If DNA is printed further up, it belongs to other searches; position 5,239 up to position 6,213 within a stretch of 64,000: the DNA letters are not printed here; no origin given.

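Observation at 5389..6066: Single-gene cassette encoding an orphan minimal nucleotidyl-cyclase-like palm protein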

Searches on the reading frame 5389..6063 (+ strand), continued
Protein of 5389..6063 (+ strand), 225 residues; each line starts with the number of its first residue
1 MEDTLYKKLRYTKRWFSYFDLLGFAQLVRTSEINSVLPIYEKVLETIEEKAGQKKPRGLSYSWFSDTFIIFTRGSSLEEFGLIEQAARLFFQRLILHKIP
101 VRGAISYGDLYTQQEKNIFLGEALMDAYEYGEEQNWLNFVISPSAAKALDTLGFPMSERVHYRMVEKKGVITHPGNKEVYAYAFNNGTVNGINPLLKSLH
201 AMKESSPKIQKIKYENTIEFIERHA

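Call 49: get_annotated_region(hit=H5, flank=4000)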
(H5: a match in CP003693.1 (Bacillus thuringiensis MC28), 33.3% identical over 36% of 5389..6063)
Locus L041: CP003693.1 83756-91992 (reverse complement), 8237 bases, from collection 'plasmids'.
description: Bacillus thuringiensis MC28 plasmid pMC319, complete sequence
organism: Bacillus thuringiensis MC28 (NCBI taxid 1195464)
taxonomy: Bacteria; Bacillota; Bacilli; Bacillales; Bacillaceae; Bacillus; Bacillus thuringiensis; Bacillus thuringiensis MC28
host: -; source: -; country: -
typing (MOB-suite, as given by PLSDB): conjugative; replicon rep_cluster_1912; relaxase MOBP; mating-pair formation MPF_T
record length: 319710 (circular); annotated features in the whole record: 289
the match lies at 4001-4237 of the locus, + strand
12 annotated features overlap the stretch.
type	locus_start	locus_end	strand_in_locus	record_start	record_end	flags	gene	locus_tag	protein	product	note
CDS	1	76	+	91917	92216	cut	-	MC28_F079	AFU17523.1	hypothetical protein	-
CDS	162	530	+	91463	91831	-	-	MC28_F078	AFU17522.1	hypothetical protein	-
CDS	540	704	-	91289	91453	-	-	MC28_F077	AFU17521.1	hypothetical protein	-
CDS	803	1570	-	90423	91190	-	-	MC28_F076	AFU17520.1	HNH endonuclease family protein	-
CDS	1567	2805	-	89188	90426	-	-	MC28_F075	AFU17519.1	putative ATP-binding protein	-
CDS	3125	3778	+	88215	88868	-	-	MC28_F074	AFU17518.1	hypothetical protein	-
CDS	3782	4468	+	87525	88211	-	-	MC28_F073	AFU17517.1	TPR repeat-containing protein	-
CDS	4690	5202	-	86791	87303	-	-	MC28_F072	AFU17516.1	protein kinase domain containing protein, putative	-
CDS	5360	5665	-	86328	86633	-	-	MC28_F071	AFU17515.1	hypothetical protein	-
CDS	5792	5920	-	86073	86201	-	-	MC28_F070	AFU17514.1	hypothetical protein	-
CDS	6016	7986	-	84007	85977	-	-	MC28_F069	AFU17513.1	ATP-dependent endonuclease of the OLD family-like protein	-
CDS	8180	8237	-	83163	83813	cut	-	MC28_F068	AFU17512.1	hypothetical protein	-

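Call 50: search_protein_families(library=pfam, proteins=[L040:4310-4972:+, L041:3125-3775:+, L039:4452-5765:+, L040:4977-5618:+, L041:3782-4465:+], max_evalue=0.1)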
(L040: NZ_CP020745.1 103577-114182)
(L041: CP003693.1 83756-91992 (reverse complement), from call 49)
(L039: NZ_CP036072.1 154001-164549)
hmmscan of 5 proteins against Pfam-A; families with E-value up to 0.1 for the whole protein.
L040:4310-4972:+ (221 aa): 1 family
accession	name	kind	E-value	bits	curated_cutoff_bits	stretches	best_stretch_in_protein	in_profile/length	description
PF21648.2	M1E1E6-like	-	2.7e-08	34.4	27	1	115-207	3-102/104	Integron cassette protein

L041:3125-3775:+ (217 aa): 1 family
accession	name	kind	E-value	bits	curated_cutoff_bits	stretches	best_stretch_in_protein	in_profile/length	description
PF21648.2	M1E1E6-like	-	1e-06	29.3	27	1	110-202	2-101/104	Integron cassette protein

L039:4452-5765:+ (438 aa): 3 families
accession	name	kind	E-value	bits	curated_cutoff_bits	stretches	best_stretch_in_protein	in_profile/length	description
PF03235.19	GmrSD_N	-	8.7e-07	29.7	33.2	1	37-183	3-186/199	GmrSD restriction endonuclease, N-terminal domain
PF09968.15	DUF2202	-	0.0061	16.8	22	1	167-243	67-142/162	Uncharacterized protein domain (DUF2202)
PF05496.18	RuvB_N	-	0.034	14.4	27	0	71-103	68-100/159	Holliday junction DNA helicase RuvB P-loop domain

L040:4977-5618:+ (214 aa): 0 families

L041:3782-4465:+ (228 aa): 0 families

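Call 53: search_protein_families(library=padloc, proteins=[L040:4310-4972:+, L040:4977-5618:+, L041:3125-3775:+, L041:3782-4465:+, L039:4452-5765:+, L040:3188-3820:-, L041:1570-2805:-, L041:806-1570:-], max_evalue=0.01)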
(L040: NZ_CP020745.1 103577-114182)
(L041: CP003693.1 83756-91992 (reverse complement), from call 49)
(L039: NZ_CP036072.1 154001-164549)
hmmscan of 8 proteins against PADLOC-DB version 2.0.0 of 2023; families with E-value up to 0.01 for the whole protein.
L040:4310-4972:+ (221 aa): 0 families

L040:4977-5618:+ (214 aa): 1 family
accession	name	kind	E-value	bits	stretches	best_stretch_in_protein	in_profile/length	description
PDLC00147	GajB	-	0.0021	15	1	27-105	291-371/637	UrvD helicase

L041:3125-3775:+ (217 aa): 0 families

L041:3782-4465:+ (228 aa): 0 families

L039:4452-5765:+ (438 aa): 1 family
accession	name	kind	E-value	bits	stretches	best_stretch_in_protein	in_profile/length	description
PDLC01647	Cas8c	-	0.0085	13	0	123-194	76-136/525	CAS-I-C; effector_LS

L040:3188-3820:- (211 aa): 0 families

L041:1570-2805:- (412 aa): 148 families (the best 25 are shown)
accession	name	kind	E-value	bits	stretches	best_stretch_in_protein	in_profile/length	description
PDLC00305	PtuA1|PtuA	-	6.2e-132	438.6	1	2-406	1-390/392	AAA ATPase domain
PDLC00279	PtuA1|PtuA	-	2.3e-50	169.9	2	212-407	218-412/416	AAA ATPase domain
PDLC00271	PtuA1|PtuA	-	1.6e-42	144.5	2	195-395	216-404/421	AAA ATPase domain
PDLC00278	PtuA1|PtuA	-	1.3e-39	134.7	2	197-392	222-415/436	AAA ATPase domain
PDLC02913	ATPase_I-A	-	4.3e-39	133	2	196-394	301-492/508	-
PDLC00298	PtuA1|PtuA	-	2.8e-36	123.5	2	209-397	228-409/423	AAA ATPase domain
PDLC00304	PtuA1|PtuA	-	3.2e-35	120.2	2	210-391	238-417/444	AAA ATPase domain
PDLC00299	PtuA1|PtuA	-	1.9e-34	117.5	2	210-389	327-506/535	AAA ATPase domain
PDLC00267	PtuA1|PtuA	-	2.5e-32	110.6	2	217-354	242-371/438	AAA ATPase domain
PDLC00277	PtuA1|PtuA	-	3.1e-32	110.3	2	194-374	218-388/423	AAA ATPase domain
PDLC00292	PtuA1|PtuA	-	5.5e-31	105.7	1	196-374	478-650/726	AAA ATPase domain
PDLC00284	PtuA1|PtuA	-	7.8e-31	105.5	2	210-351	340-478/545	AAA ATPase domain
PDLC00289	PtuA1|PtuA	-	9e-31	105.3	2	206-376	205-363/404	AAA ATPase domain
PDLC00310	PtuA1|PtuA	-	3.7e-29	100.1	2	201-353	231-380/443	AAA ATPase domain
PDLC00275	PtuA1|PtuA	-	1.4e-28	98.3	1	196-394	142-332/348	AAA ATPase domain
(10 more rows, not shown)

L041:806-1570:- (255 aa): 79 families (the best 25 are shown)
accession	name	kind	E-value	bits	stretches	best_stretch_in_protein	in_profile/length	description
PDLC00342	PtuB1|PtuB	-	4.4e-97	322.3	1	1-249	1-246/247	Unknown function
PDLC00336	PtuB1|PtuB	-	2.2e-38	130.3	1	25-225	41-244/250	Unknown function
PDLC00337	PtuB1|PtuB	-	1.1e-32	111.7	1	1-213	1-209/216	Unknown function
PDLC02924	HNH_I-A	-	1.8e-17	62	1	1-183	1-168/198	-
PDLC00328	PtuB1|PtuB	-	1.9e-17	61.8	2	14-99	16-120/295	Unknown function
PDLC00326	PtuB1|PtuB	-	8.3e-17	59.7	1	1-156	1-162/197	Unknown function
PDLC00351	PtuB1|PtuB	-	8.6e-17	59.9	1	17-98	28-107/195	Unknown function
PDLC00339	PtuB1|PtuB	-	2.5e-16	58.2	2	22-98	39-128/261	Unknown function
PDLC00331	PtuB1|PtuB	-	5.9e-15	53.4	1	22-111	11-92/222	Unknown function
PDLC00341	PtuB1|PtuB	-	6e-15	53.5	1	5-100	10-101/273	Unknown function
PDLC00358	PtuB1|PtuB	-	3.4e-14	51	1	20-176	20-174/215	Unknown function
PDLC00332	PtuB1|PtuB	-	1e-13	49.6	1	1-146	1-154/212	Unknown function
PDLC00324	PtuB1|PtuB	-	2.9e-13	48.1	1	3-121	3-121/209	Unknown function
PDLC00322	PtuB1|PtuB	-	9.6e-13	46.5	1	1-169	1-172/215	Unknown function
PDLC00319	PtuB1|PtuB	-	1.6e-12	45.6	2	22-97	43-129/310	Unknown function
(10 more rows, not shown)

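Call 55: find_related_loci(query=A2, collection=viral_contigs, flank=5000)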
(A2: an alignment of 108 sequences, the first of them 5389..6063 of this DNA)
Query A2 (225 aa) in viral_contigs; peptide patterns used: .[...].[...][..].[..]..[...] (x = any residue, [..] = any of these).
5 stretches matched a pattern, but none encodes a relative of the query by tblastn (E <= 1e-3).
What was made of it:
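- Tried and rejected: The IMG/VR scan gave no confirmed hit (call 55).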

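Call 64: get_annotated_region(hit=H3, flank=5000)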
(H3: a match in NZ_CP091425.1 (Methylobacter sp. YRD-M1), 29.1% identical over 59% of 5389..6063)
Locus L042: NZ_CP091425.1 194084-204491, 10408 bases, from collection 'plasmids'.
description: Methylobacter sp. YRD-M1 plasmid unnamed1, complete sequence
organism: Methylobacter sp. YRD-M1 (NCBI taxid 2911520)
taxonomy: Bacteria; Pseudomonadota; Gammaproteobacteria; Methylococcales; Methylococcaceae; Methylobacter; Methylobacter sp. YRD-M1
host: -; source: isolate,wetland soil; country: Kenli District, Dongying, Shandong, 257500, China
typing (MOB-suite, as given by PLSDB): non-mobilizable
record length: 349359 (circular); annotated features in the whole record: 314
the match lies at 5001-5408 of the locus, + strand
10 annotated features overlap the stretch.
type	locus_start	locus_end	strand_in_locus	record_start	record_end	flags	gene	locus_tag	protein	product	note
CDS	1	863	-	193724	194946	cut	-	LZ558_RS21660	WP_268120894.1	IS3 family transposase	-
CDS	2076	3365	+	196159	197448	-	iscB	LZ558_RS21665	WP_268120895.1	RNA-guided endonuclease IscB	-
CDS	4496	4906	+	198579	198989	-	-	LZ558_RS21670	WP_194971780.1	hypothetical protein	-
CDS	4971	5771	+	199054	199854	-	-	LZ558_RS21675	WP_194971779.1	hypothetical protein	-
CDS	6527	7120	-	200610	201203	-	-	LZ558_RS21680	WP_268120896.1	IS630 family transposase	-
CDS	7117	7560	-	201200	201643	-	-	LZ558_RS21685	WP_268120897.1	helix-turn-helix domain-containing protein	-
CDS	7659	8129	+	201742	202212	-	-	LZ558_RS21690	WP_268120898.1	hypothetical protein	-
CDS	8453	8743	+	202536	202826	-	-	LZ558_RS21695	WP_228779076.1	hypothetical protein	-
CDS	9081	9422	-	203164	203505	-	-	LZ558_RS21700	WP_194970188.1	hypothetical protein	-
CDS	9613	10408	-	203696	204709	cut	-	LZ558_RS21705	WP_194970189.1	ParB/RepB/Spo0J family partition protein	-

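Call 69: search_solved_structures(query=L040:4310-4972:+, max_evalue=1, show_alignments=2)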
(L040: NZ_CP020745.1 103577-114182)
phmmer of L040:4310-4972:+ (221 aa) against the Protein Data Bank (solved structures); distinct sequences matched with E-value up to 1: 2.
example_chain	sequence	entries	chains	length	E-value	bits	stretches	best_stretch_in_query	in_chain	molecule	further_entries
3fy6_A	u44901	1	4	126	0.0041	20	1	117-217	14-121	Integron cassette protein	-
9yg4_B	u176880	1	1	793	0.53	13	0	163-211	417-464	Intermembrane lipid transfer protein VPS13A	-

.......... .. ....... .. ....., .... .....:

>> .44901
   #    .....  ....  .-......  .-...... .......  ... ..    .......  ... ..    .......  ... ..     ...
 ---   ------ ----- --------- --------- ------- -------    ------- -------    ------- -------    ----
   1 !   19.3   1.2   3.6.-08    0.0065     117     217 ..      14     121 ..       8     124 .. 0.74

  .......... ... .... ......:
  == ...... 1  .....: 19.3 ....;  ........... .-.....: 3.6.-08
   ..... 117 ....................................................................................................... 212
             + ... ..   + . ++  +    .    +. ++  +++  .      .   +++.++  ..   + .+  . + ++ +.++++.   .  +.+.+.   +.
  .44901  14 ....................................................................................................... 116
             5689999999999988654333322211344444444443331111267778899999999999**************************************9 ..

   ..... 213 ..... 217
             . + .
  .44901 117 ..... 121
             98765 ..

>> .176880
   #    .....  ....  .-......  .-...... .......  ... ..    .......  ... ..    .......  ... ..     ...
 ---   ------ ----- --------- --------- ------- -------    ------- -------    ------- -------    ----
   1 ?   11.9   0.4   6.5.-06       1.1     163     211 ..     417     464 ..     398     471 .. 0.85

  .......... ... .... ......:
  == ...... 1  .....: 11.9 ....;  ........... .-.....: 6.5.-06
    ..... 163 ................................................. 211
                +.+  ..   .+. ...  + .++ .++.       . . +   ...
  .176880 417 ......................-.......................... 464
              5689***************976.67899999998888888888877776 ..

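Call 70: find_homologous_proteins(query=L040:4977-5618:+, max_evalue=0.001)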
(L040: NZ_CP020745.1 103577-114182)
Query L040:4977-5618:+ (214 aa): 488 proteins with E <= 0.001 among 694 candidates; the best 120 are listed.
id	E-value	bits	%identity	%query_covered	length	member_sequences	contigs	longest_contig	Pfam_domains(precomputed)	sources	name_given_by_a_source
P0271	1.4e-137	474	98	100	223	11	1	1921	-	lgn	-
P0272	1.0e-94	334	70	97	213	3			-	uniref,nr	uniref:Uncharacterized protein n=1 Tax=Bacillus cereus TaxID=1396 RepID=A0A5B9HPA1_BACCE|nr:hypothet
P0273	3.4e-90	319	67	98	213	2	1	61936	-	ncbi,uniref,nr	ncbi:hypothetical protein BAMA_10565 [Bacillus manliponensis]|uniref:Uncharacterized protein n=2 Tax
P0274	4.0e-89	316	65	98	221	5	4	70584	-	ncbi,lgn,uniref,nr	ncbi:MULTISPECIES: hypothetical protein [Bacillus cereus group]|uniref:hypothetical protein n=1 Tax=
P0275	1.1e-87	311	66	99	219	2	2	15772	-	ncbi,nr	ncbi:hypothetical protein COL20_24380 [Bacillus sp. AFS075034]|nr:hypothetical protein CN525_09110 [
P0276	2.8e-77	277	58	100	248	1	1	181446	-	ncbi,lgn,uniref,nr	ncbi:hypothetical protein H9649_11305 [Sporosarcina sp. Sa2YVA2]|uniref:Uncharacterized protein n=1 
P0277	8.4e-73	263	56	98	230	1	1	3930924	-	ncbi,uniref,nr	ncbi:hypothetical protein [Bacillus sp. NEB1478]|uniref:hypothetical protein n=1 Tax=Bacillus sp. NE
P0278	1.6e-69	252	56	97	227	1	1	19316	-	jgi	jgi:hypothetical protein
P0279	1.1e-68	249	54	96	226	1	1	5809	-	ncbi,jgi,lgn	-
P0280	2.4e-67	245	52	99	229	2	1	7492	-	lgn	-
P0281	2.8e-67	245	54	97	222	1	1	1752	-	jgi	jgi:hypothetical protein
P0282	1.5e-65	239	51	98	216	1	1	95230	-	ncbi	-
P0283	2.1e-65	238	53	98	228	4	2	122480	-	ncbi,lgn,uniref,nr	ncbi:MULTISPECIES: hypothetical protein [Bacillus]|uniref:hypothetical protein n=1 Tax=Bacillus TaxI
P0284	6.4e-65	237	51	100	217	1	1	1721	-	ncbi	-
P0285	1.2e-64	236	50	98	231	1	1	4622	-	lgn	-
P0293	6.3e-61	224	50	97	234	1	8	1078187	-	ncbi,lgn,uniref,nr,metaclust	ncbi:hypothetical protein EXM98_02925 [Clostridium botulinum]|uniref:hypothetical protein n=1 Tax=Cl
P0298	3.1e-60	222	52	95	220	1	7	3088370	-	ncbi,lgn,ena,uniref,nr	ncbi:hypothetical protein [Clostridium perfringens]|uniref:hypothetical protein n=1 Tax=Clostridium 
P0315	6.0e-55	204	47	98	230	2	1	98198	-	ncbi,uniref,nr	ncbi:hypothetical protein BC351_33170 [Paenibacillus ferrarius]|uniref:Uncharacterized protein n=1 T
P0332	3.2e-53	199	45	97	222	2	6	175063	-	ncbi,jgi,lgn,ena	jgi:hypothetical protein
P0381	6.0e-50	188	46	96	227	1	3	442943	-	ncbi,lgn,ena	-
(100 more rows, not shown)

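Call 71: find_encoding_contigs(protein=P0298, flank=5000, max_places=2)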
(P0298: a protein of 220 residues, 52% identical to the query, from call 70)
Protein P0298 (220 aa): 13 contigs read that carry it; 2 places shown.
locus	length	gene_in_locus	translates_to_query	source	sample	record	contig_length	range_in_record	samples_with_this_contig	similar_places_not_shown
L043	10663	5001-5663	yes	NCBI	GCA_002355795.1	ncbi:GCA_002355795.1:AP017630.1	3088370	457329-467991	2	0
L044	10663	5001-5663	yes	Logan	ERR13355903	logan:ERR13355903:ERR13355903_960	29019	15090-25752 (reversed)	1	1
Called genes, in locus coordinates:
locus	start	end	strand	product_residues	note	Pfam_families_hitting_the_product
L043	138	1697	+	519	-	PF00392:GntR, PF00155:Aminotran_1_2, PF12897:Asp_aminotransf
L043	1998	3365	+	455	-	PF01938:TRAM, PF05958:tRNA_U5-meth_tr, PF03602:Cons_hypoth95 (weak), PF06325:PrmA (weak), PF02475:TRM5-TYW2_MTfase (weak), PF13649:Methyltransf_25 (weak), PF13847:Methyltransf_31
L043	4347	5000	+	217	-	PF21648:M1E1E6-like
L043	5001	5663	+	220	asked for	-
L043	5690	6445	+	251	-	PF19952:DUF6414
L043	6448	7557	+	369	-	PF06309:Torsin, PF20720:nSTAND3 (weak), PF00004:AAA, PF07724:AAA_2, PF07728:AAA_5 (weak)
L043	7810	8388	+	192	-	PF00440:TetR_N, PF14278:TetR_C_8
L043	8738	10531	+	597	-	PF06100:MCRA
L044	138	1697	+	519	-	PF00392:GntR, PF00155:Aminotran_1_2, PF12897:Asp_aminotransf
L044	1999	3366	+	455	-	PF01938:TRAM, PF05958:tRNA_U5-meth_tr, PF03602:Cons_hypoth95 (weak), PF06325:PrmA (weak), PF02475:TRM5-TYW2_MTfase (weak), PF13649:Methyltransf_25 (weak), PF13847:Methyltransf_31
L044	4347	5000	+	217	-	PF21648:M1E1E6-like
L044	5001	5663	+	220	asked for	-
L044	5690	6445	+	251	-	PF19952:DUF6414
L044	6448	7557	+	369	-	PF06309:Torsin, PF20720:nSTAND3 (weak), PF00004:AAA, PF07724:AAA_2, PF07728:AAA_5 (weak)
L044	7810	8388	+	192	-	PF00440:TetR_N, PF14278:TetR_C_8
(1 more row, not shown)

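Call 72: find_encoding_contigs(protein=P0293, flank=5000, max_places=2)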
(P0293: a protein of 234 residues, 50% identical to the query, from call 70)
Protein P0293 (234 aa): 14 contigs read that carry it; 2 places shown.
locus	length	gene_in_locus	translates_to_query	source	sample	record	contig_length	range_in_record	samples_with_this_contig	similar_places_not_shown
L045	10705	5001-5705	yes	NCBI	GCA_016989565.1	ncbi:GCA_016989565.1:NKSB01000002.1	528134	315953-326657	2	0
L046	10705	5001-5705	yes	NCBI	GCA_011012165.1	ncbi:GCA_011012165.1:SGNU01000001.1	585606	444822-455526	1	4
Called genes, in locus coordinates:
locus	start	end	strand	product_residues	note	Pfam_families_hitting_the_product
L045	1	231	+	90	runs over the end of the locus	PF13310:Virulence_RhuM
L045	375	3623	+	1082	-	PF04313:HSDR_N, PF04851:ResIII, PF18766:SWI2_SNF2, PF22679:T1R_D3-like, PF11867:T1RH-like_C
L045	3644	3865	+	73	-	PF02229:PC4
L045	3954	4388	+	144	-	-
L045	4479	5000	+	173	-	PF21648:M1E1E6-like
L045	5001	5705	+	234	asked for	-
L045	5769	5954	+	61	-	-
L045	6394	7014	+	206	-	PF19503:DUF6037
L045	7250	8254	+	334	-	-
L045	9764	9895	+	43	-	-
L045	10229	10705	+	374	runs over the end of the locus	PF04055:Radical_SAM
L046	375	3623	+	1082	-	PF04313:HSDR_N, PF04851:ResIII, PF18766:SWI2_SNF2, PF22679:T1R_D3-like, PF11867:T1RH-like_C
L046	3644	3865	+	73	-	PF02229:PC4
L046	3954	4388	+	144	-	-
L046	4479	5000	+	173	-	PF21648:M1E1E6-like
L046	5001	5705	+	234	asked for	-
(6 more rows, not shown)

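Call 73: find_encoding_contigs(protein=P0277, flank=5000, max_places=1)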
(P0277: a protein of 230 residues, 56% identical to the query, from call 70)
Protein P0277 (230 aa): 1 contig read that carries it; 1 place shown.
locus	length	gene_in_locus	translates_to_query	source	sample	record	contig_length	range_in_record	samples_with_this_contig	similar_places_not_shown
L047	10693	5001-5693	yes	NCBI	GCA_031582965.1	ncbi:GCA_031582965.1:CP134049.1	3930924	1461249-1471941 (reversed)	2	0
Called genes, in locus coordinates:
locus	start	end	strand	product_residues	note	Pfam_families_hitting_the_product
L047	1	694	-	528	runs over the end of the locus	PF09491:RE_AlwI, PF11564:BpuJI_N (weak), PF09254:FokI_cleav_dom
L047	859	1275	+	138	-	PF03852:Vsr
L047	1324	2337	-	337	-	-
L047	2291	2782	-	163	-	-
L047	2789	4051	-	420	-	-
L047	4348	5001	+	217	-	PF21648:M1E1E6-like (weak)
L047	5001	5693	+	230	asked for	-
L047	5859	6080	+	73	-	-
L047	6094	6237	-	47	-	-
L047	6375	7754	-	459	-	PF00239:Resolvase, PF07508:Recombinase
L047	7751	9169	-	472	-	PF00239:Resolvase, PF07508:Recombinase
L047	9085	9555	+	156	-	PF12844:HTH_19 (weak), PF01381:HTH_3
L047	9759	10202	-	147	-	-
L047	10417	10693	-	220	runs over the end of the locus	-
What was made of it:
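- In the Firmicutes branch, four of the eight loci sit next to Septu plus an OLD nuclease, a Dodola-type gene pair, type I R-M, or AlwI/Vsr (calls 49, 53, 71-73).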
